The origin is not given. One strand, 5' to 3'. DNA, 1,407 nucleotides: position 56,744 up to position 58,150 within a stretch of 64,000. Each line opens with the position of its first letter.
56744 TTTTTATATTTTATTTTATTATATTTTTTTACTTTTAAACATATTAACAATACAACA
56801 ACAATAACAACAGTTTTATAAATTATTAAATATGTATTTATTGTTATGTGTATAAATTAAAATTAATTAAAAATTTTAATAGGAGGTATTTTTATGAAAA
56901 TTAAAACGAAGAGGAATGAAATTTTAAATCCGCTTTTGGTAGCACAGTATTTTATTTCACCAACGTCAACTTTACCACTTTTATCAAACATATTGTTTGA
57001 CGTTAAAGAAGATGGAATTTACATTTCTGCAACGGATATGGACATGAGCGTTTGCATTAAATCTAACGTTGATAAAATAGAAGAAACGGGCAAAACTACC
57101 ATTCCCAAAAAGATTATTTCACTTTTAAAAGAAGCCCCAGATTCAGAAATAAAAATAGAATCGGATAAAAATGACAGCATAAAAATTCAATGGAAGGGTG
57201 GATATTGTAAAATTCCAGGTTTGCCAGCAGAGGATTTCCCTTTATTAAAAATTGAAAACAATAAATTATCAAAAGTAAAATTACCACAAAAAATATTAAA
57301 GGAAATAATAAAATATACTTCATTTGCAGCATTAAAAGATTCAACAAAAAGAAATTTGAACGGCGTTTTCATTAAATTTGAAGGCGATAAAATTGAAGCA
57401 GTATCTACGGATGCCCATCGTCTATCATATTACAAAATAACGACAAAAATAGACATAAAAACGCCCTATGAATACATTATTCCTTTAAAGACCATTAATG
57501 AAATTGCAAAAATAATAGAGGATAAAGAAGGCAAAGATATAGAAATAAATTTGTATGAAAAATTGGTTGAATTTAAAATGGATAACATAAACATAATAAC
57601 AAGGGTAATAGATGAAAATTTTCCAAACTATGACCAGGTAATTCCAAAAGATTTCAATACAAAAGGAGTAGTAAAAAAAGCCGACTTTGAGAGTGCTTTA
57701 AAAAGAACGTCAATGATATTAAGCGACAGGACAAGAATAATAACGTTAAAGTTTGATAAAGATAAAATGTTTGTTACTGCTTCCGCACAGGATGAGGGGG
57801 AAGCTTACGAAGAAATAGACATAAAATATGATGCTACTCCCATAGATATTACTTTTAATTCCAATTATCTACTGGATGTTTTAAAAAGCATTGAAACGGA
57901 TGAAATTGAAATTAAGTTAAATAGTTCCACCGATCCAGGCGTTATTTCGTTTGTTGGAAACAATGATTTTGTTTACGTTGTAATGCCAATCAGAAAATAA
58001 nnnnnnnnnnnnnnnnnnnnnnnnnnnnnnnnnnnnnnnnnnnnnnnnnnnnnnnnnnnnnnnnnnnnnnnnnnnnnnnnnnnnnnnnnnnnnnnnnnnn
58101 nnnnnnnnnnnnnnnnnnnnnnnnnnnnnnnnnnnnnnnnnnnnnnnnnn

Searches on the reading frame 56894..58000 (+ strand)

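Call 66: search_protein_families(library=pfam, proteins=[window:56894-58000:+], max_evalue=0.00001)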
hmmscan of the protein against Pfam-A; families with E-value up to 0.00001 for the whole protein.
window:56894-58000:+ (368 aa): 3 families
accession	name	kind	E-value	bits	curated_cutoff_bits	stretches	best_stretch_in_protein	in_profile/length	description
PF02767.21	DNA_pol3_beta_2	-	1.1e-31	110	27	1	130-245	2-116/116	DNA polymerase III beta subunit, central domain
PF02768.20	DNA_pol3_beta_3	-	6.2e-30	103.9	27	1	248-367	2-121/121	DNA polymerase III beta subunit, C-terminal domain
PF00712.24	DNA_pol3_beta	-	2.2e-24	86.4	24.4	1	1-118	1-119/120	DNA polymerase III beta subunit, N-terminal domain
